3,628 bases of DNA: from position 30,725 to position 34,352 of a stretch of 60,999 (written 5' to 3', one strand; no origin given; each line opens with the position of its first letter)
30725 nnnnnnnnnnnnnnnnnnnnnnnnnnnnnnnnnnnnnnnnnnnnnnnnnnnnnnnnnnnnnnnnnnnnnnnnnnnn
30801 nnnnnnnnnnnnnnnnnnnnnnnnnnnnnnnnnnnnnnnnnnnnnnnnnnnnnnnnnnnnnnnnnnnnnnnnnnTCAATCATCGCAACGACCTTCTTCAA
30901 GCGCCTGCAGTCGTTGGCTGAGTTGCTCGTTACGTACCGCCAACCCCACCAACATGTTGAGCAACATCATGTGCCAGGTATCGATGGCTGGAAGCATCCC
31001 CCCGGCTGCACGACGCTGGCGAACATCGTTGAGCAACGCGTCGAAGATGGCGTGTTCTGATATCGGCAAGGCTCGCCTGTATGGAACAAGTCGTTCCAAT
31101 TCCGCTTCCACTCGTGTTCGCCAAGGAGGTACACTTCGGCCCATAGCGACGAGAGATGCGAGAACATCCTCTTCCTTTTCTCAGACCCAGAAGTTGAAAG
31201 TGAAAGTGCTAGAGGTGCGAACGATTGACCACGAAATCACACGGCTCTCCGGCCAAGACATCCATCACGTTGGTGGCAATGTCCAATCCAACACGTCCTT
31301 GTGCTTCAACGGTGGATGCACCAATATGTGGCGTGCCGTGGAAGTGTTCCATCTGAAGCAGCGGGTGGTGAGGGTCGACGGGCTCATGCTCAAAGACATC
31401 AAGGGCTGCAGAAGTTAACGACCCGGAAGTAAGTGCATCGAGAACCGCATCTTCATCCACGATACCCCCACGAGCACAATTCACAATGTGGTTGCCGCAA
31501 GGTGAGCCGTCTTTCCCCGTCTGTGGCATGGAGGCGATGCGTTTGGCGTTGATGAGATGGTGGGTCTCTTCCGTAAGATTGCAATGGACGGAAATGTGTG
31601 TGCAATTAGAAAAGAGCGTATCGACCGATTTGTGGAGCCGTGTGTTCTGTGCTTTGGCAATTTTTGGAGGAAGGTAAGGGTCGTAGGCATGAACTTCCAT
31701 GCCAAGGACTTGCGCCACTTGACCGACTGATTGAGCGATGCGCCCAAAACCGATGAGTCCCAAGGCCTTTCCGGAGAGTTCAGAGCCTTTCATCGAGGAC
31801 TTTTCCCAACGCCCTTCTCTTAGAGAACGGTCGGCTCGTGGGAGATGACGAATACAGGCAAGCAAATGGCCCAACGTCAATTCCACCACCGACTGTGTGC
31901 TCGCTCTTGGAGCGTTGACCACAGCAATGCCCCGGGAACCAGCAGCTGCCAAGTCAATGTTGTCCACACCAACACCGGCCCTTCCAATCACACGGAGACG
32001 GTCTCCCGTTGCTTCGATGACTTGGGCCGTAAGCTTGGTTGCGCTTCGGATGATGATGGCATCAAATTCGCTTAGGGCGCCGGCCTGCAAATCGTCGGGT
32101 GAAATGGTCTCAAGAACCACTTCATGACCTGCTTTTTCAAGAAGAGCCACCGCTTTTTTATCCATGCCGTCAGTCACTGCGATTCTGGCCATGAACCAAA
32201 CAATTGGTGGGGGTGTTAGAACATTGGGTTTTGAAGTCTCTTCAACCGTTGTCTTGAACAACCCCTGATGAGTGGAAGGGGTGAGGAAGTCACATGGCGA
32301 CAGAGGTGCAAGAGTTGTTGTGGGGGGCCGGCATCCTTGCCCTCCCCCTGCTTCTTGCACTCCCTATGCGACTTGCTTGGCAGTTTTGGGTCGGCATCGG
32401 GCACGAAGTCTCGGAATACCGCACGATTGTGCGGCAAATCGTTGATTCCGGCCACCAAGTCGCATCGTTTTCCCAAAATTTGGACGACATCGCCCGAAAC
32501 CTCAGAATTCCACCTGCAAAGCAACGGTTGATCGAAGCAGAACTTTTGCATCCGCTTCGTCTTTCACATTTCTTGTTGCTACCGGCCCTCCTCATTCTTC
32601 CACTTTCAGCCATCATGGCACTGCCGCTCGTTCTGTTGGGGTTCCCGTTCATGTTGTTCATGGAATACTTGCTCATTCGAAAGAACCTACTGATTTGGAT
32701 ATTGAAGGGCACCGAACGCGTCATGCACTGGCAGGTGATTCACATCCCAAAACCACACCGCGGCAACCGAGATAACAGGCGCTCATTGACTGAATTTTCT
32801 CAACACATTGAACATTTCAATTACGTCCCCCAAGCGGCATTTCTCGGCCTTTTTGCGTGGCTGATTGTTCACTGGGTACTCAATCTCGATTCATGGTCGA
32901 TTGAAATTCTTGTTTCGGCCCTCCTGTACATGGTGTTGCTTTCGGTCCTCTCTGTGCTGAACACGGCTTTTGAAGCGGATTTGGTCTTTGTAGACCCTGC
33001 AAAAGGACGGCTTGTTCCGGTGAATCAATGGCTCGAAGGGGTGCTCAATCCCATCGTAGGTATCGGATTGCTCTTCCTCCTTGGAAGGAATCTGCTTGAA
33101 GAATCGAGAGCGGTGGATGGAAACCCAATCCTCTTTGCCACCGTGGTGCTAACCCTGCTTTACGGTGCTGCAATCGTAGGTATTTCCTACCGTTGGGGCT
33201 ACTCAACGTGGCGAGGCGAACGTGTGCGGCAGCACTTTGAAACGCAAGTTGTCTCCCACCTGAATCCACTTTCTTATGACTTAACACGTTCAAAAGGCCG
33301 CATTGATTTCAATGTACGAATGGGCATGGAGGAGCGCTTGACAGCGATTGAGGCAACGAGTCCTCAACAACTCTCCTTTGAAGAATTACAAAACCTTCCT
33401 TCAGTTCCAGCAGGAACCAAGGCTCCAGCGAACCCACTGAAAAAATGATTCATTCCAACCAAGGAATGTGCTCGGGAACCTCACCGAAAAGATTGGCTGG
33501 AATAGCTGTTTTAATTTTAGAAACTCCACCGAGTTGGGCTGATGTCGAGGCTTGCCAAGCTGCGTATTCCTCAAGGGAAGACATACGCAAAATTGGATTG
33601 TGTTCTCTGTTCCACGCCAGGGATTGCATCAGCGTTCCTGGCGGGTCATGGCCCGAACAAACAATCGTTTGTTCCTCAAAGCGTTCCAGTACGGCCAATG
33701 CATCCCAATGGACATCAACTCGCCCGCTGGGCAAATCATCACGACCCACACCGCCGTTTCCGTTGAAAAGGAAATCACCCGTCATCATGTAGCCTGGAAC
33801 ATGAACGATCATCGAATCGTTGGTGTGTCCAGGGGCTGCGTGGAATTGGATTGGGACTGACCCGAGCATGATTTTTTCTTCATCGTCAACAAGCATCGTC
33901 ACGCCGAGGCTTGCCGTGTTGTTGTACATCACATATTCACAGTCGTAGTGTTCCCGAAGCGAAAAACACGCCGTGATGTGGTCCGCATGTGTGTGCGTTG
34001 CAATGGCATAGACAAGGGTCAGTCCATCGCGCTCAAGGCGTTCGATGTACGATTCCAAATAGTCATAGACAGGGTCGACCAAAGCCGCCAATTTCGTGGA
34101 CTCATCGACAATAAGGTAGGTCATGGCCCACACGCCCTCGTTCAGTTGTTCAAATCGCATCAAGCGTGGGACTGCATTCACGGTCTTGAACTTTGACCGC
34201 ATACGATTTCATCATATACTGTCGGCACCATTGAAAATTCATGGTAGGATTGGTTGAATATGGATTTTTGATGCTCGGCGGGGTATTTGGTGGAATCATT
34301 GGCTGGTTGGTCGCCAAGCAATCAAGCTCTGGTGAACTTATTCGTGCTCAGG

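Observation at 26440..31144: Candidate PolB-based translesion 'mutasome': DinB + ImuA-like RecA-fold protein + exonuclease-dead family-B polymerase + coupled small protein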

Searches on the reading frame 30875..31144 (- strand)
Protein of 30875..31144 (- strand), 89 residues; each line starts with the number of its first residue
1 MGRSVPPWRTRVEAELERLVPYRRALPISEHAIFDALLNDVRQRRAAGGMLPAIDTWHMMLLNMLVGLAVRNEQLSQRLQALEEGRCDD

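Call 3: search_protein_families(library=pfam, proteins=[window:30875-31144:-], max_evalue=1)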
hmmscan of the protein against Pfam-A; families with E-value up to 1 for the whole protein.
window:30875-31144:- (89 aa): 0 families

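Call 4: search_protein_families(library=ncbifam, proteins=[window:30875-31144:-], max_evalue=1)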
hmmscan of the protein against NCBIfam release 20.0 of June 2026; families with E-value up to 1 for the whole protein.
window:30875-31144:- (89 aa): 0 families

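Call 47: find_homologous_proteins(query=window:30875-31144:-, max_evalue=0.001)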
Query window:30875-31144:- (89 aa): 46 proteins with E <= 0.001 among 49 candidates.
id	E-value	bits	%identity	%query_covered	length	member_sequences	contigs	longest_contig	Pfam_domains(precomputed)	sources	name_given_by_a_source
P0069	7.8e-52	191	100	100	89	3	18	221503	PF26485.1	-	-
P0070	2.5e-42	161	85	100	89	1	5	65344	PF26485.1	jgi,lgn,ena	jgi:hypothetical protein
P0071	2.4e-30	122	66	100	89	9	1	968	PF26485.1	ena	-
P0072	1.7e-29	120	66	100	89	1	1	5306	PF26485.1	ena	-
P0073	2.2e-29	119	69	100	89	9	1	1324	PF26485.1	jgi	jgi:hypothetical protein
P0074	4.2e-29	119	65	100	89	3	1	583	PF26485.1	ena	-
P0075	1.5e-28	117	66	100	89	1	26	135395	PF26485.1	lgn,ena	-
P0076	2.2e-28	116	65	100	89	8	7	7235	PF26485.1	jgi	jgi:hypothetical protein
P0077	3.1e-28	116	67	100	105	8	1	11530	PF26485.1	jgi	jgi:hypothetical protein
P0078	4.2e-28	115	65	100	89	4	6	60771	PF26485.1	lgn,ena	-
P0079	5.1e-28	115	64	100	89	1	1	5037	PF26485.1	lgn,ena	-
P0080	5.2e-28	115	65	100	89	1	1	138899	PF26485.1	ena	-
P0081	6.6e-28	115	64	100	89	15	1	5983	PF26485.1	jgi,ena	-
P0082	1.1e-27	114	64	100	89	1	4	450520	PF26485.1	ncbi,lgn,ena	-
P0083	1.4e-27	114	65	96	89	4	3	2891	PF26485.1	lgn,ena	-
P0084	1.7e-27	113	64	99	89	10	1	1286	PF26485.1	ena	-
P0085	2.2e-27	113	67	94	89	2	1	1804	PF26485.1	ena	-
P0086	9.1e-27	111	65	100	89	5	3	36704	PF26485.1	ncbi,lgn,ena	-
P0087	1.9e-26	110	65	94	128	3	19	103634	PF26485.1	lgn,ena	-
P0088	2.3e-26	110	64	94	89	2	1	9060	PF26485.1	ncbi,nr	ncbi:MAG: hypothetical protein L7R83_01355 [Candidatus Poseidonia sp.]|nr:hypothetical protein [Pose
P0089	2.4e-26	110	64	100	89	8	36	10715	PF26485.1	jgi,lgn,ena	jgi:hypothetical protein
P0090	2.5e-26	110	61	100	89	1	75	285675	PF26485.1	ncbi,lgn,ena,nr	ncbi:MAG: hypothetical protein ISP83_00145 [Candidatus Poseidonia sp.]|nr:hypothetical protein [Pose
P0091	3.2e-26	109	63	100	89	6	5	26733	PF26485.1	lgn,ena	-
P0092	6.3e-26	108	62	100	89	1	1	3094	PF26485.1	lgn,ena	-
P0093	7.3e-26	108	61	100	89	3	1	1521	PF26485.1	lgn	-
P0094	1.4e-25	107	61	100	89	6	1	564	PF26485.1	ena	-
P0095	2.7e-25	106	61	100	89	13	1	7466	PF26485.1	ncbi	-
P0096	4.4e-25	106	61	100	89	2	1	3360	PF26485.1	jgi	-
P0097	5.6e-25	105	64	96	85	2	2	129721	PF26485.1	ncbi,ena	-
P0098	6.1e-25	105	60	100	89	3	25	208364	PF26485.1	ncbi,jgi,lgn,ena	-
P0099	7.0e-25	105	65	90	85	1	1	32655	PF26485.1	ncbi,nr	ncbi:MAG: hypothetical protein QF880_03705 [Candidatus Poseidonia sp.]|nr:hypothetical protein [Pose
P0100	8.6e-25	105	60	100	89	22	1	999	PF26485.1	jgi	jgi:hypothetical protein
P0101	8.8e-25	105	60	100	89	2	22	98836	PF26485.1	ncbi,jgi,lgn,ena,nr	ncbi:MAG: hypothetical protein L7S48_01730 [Candidatus Poseidonia sp.]|nr:hypothetical protein [Pose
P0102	1.1e-24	104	64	94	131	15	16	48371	PF26485.1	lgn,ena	-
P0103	1.7e-24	104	60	100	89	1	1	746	PF26485.1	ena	-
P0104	6.0e-24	102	58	100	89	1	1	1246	PF26485.1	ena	-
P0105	8.4e-24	102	57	100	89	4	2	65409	PF26485.1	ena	-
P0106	4.0e-23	99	58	100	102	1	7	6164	PF26485.1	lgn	-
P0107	5.5e-23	99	60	93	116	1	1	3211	PF26485.1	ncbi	-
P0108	5.5e-23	99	57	100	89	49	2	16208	PF26485.1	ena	-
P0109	1.5e-21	94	57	94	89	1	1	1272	PF26485.1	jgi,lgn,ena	jgi:hypothetical protein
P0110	1.6e-20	91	53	100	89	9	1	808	PF26485.1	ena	-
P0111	3.7e-20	90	62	80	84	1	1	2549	PF26485.1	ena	-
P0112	7.3e-20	89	65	76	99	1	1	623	PF26485.1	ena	-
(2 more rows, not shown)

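Call 59: predict_structure(alignment_id=A2)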
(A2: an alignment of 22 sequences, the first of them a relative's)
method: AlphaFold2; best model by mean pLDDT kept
length: 89 residues; sequences in the alignment: 22
mean_pLDDT: 72.8   pTM: 0.47
mean pLDDT of the five models: 72.8, 72.1, 69.8, 66.5, 64.3
residues with pLDDT >= 90: 0; 70-90: 63; 50-70: 25; < 50: 1
segments of 3 or more residues with pLDDT < 50: none
pLDDT, mean of each block of 10 residues (from residue 1): 66 76 78 79 71 61 74 81 68
secondary structure, 60 per line:
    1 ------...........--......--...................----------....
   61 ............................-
elements in order: H7-17 H20-25 H28-46 H57-88

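Call 63: fold_search(model_id=the predicted structure, library=pdb)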
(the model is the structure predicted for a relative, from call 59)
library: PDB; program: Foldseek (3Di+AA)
matches with E <= 10: 36; with E <= 0.001: 0
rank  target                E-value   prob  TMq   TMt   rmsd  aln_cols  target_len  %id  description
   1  2kub_MODEL_1_A        3.6e+00  0.08  0.33  0.36  10.2        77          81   13  Solution structure of the alpha subdomain of the major non-repeat unit of Fap1 fimbriae of Streptococcus paras (released 2010-07-21)
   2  2l9s_MODEL_1_B        3.6e+00  0.04  0.27  0.26   7.7        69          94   13  Solution structure of Pf1 SID1-mSin3A PAH2 Complex (released 2011-05-11)
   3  3d2e_C                4.7e+00  0.07  0.33  0.07  11.5        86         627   15  Crystal structure of a complex of Sse1p and Hsp70, Selenomethionine-labeled crystals (released 2008-06-17)
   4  5hva_C                5.0e+00  0.06  0.28  0.20  11.7        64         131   22  Crystal structure of DR2231 in complex with dUMPNPP and magnesium. (released 2016-10-26)
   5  8tw7_2                5.4e+00  0.06  0.33  0.10   8.8        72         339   18  Cryo-EM structure of S. cerevisiae Ctf18-RFC-PCNA complex in Apo state conformation I (released 2024-09-04)
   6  2yfc_A                5.8e+00  0.06  0.28  0.19  11.9        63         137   22  STRUCTURAL AND FUNCTIONAL INSIGHTS OF DR2231 PROTEIN, THE MAZG-LIKE NUCLEOSIDE TRIPHOSPHATE PYROPHOSPHOHYDROLASE FROM  (released 2011-07-06)
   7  5hva_B                5.8e+00  0.06  0.28  0.19  11.8        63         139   22  Crystal structure of DR2231 in complex with dUMPNPP and magnesium. (released 2016-10-26)
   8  5i0m_A                5.8e+00  0.05  0.32  0.22  12.4        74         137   20  Crystal structure of DR2231_E79A mutant in complex with dUMP (released 2016-10-26)
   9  5hwu_B                6.2e+00  0.06  0.28  0.20  11.8        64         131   22  Crystal Structure of DR2231_E46A mutant in complex with dUMPNPP and Manganese (released 2016-10-26)
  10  7v6c_A                6.2e+00  0.05  0.36  0.03  15.1       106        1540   16  Structure of the Dicer-2-R2D2 heterodimer bound to small RNA duplex (released 2022-03-23)
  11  5hwu_A                6.7e+00  0.05  0.28  0.19  11.8        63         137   22  Crystal Structure of DR2231_E46A mutant in complex with dUMPNPP and Manganese (released 2016-10-26)
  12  2yfd_A                6.7e+00  0.05  0.28  0.19  11.9        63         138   22  STRUCTURAL AND FUNCTIONAL INSIGHTS OF DR2231 PROTEIN, THE MAZG-LIKE NUCLEOSIDE TRIPHOSPHATE PYROPHOSPHOHYDROLASE FROM  (released 2011-07-06)
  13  6iem_E                6.7e+00  0.05  0.32  0.09   6.3        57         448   19  Argininosuccinate lyase from Mycobacterium tuberculosis (released 2019-02-20)
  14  6rxt_CK               6.7e+00  0.03  0.25  0.09  15.3        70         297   26  Cryo-EM structure of the 90S pre-ribosome (Kre33-Noc4) from Chaetomium thermophilum, state A (released 2019-08-14)
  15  2kmf_MODEL_1_A        6.7e+00  0.02  0.25  0.21  12.4        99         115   18  Solution Structure of Psb27 from cyanobacterial photosystem II (released 2009-09-08)
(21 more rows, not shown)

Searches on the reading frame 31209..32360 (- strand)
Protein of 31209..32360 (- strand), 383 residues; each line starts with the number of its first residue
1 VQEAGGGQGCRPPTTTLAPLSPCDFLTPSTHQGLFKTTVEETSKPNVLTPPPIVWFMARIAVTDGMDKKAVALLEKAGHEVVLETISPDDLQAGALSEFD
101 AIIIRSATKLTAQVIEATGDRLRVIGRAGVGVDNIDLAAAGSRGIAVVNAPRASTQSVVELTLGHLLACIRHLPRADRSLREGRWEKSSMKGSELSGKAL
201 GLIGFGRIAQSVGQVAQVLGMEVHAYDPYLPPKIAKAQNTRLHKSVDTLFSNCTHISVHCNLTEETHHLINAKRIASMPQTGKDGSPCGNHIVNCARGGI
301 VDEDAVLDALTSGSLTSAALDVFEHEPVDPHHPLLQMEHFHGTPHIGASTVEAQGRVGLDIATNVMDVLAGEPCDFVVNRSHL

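Call 61: search_protein_families(library=pfam, proteins=[window:31209-32360:-], max_evalue=0.00001)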
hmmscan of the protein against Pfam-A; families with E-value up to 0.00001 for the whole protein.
window:31209-32360:- (383 aa): 2 families
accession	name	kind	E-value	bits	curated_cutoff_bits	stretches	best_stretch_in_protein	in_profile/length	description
PF02826.25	2-Hacid_dh_C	-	7.6e-55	185.5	25.1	1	163-347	1-178/178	D-isomer specific 2-hydroxyacid dehydrogenase, NAD binding domain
PF00389.36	2-Hacid_dh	-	1.4e-34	119.1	24.6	1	60-379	1-134/134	D-isomer specific 2-hydroxyacid dehydrogenase, catalytic domain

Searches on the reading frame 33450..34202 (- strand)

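Call 61: search_protein_families(library=pfam, proteins=[window:33450-34202:-], max_evalue=0.00001)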
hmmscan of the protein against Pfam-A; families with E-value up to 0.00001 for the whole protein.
window:33450-34202:- (250 aa): 1 family
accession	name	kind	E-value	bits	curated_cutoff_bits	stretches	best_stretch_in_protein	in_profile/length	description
PF00753.33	Lactamase_B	-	1.1e-12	48.7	22.7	1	28-185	8-196/196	Metallo-beta-lactamase superfamily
